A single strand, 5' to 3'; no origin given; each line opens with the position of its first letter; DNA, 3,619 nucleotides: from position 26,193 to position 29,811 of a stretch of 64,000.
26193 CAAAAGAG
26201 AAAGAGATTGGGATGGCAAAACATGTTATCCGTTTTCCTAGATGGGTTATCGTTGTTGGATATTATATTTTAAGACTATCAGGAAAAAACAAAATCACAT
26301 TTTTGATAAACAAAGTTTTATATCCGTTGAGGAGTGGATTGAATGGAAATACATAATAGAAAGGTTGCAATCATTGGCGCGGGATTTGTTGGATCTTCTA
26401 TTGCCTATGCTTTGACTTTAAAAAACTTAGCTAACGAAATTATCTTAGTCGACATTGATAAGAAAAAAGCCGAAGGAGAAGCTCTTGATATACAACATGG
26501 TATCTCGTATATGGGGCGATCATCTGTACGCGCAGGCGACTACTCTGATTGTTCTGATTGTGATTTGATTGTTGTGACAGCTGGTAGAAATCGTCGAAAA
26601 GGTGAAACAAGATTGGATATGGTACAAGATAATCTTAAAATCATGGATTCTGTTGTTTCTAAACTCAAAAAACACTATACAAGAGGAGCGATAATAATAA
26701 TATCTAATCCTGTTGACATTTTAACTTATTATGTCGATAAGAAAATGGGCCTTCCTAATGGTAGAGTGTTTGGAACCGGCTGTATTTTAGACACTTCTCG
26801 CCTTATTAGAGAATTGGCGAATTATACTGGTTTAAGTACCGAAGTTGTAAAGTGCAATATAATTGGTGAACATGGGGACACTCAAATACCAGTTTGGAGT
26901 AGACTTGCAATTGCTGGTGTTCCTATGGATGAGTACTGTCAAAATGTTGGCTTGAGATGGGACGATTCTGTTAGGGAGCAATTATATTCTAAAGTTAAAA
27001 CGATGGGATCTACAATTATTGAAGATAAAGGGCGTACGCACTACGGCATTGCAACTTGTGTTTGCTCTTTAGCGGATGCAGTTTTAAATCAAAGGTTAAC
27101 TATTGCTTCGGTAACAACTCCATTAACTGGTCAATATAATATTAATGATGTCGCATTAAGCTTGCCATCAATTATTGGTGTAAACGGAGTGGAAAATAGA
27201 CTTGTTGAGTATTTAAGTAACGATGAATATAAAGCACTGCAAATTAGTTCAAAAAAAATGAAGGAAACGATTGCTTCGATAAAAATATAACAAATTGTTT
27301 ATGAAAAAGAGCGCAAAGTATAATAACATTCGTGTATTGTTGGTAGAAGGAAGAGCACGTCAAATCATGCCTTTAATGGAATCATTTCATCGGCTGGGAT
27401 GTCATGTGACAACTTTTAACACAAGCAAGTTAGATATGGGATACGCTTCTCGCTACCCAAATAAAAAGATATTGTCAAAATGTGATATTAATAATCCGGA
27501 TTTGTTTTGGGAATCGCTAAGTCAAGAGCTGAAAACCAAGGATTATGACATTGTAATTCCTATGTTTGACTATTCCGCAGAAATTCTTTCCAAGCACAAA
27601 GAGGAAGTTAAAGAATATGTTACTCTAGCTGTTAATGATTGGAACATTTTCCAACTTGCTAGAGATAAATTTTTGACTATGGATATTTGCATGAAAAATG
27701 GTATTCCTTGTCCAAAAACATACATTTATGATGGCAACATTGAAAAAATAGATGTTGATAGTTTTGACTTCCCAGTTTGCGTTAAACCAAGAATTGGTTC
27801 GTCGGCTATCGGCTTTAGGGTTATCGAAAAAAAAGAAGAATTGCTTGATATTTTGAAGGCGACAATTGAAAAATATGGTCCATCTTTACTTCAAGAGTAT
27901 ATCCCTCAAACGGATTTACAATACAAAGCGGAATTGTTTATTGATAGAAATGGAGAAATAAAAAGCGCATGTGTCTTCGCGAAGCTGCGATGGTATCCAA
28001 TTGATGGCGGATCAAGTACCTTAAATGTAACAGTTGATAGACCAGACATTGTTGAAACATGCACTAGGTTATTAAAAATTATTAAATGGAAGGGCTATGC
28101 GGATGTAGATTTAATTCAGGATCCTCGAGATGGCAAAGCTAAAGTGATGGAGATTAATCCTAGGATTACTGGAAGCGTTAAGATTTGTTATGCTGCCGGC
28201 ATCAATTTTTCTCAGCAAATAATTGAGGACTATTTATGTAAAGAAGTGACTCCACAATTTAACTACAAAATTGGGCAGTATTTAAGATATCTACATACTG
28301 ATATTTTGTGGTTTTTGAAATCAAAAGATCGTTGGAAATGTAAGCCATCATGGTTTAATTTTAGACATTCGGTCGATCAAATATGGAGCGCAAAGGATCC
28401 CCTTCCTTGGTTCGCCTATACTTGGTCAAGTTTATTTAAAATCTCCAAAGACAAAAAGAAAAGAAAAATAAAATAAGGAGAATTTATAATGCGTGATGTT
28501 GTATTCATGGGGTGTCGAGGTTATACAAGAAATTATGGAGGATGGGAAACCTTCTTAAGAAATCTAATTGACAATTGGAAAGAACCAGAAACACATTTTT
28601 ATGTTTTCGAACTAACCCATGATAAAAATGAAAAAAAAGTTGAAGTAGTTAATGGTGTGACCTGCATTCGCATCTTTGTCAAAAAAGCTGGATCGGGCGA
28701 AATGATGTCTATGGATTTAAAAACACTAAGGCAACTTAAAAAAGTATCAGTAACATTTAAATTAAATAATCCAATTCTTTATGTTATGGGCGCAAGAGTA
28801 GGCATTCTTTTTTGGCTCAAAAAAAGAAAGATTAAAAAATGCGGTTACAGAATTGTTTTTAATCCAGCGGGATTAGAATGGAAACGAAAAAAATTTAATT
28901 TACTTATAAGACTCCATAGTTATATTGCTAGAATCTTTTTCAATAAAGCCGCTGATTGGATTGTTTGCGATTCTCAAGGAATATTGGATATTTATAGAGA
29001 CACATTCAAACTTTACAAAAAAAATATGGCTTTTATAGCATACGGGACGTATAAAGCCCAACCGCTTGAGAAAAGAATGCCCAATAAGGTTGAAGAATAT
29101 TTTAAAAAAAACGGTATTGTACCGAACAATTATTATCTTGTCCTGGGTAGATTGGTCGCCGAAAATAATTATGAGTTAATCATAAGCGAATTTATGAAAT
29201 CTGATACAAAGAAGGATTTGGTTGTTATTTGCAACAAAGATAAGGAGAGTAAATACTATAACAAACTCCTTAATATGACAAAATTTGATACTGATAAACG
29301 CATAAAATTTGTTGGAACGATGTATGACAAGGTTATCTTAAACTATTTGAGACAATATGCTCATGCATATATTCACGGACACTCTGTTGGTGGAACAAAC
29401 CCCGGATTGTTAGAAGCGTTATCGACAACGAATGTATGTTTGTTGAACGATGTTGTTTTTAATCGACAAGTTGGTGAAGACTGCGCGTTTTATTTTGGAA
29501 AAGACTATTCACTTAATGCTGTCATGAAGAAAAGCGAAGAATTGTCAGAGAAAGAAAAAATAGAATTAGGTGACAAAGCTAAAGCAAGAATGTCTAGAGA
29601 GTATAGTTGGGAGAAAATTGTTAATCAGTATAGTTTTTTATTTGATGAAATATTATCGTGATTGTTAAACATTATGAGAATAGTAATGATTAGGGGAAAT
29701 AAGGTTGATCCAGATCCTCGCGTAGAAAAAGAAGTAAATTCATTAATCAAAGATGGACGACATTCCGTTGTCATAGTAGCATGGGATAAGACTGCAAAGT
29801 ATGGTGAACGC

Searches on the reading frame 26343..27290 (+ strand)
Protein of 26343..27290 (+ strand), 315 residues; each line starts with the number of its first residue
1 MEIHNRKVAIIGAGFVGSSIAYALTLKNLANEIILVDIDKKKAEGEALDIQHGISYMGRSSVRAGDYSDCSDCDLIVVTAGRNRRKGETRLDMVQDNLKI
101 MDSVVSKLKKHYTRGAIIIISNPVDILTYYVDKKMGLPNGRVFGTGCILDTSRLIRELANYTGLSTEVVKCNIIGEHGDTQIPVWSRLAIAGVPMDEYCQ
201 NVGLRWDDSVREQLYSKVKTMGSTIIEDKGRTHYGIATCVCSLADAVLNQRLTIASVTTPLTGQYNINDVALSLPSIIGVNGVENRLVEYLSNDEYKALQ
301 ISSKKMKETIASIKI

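Call 78: search_protein_families(library=pfam, proteins=[window:26343-27290:+], max_evalue=0.00001)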
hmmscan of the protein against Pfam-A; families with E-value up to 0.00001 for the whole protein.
window:26343-27290:+ (315 aa): 3 families
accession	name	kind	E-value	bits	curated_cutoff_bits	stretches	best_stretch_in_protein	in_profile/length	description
PF00056.29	Ldh_1_N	-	3.4e-42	144.3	27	1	7-144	2-141/141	lactate/malate dehydrogenase, NAD binding domain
PF02866.23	Ldh_1_C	-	7.4e-29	101.4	22.6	1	149-312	3-169/174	lactate/malate dehydrogenase, alpha/beta C-terminal domain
PF03721.20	UDPG_MGDP_dh_N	-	7.4e-06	26.1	27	0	7-124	2-123/187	UDP-glucose/GDP-mannose dehydrogenase family, NAD binding domain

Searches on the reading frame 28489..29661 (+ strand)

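Call 78: search_protein_families(library=pfam, proteins=[window:28489-29661:+], max_evalue=0.00001)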
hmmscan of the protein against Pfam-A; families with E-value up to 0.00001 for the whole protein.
window:28489-29661:+ (390 aa): 1 family
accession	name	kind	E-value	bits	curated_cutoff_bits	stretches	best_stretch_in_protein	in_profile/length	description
PF09314.17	DUF1972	-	7.6e-33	114.1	25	1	1-187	1-185/186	Domain of unknown function (DUF1972)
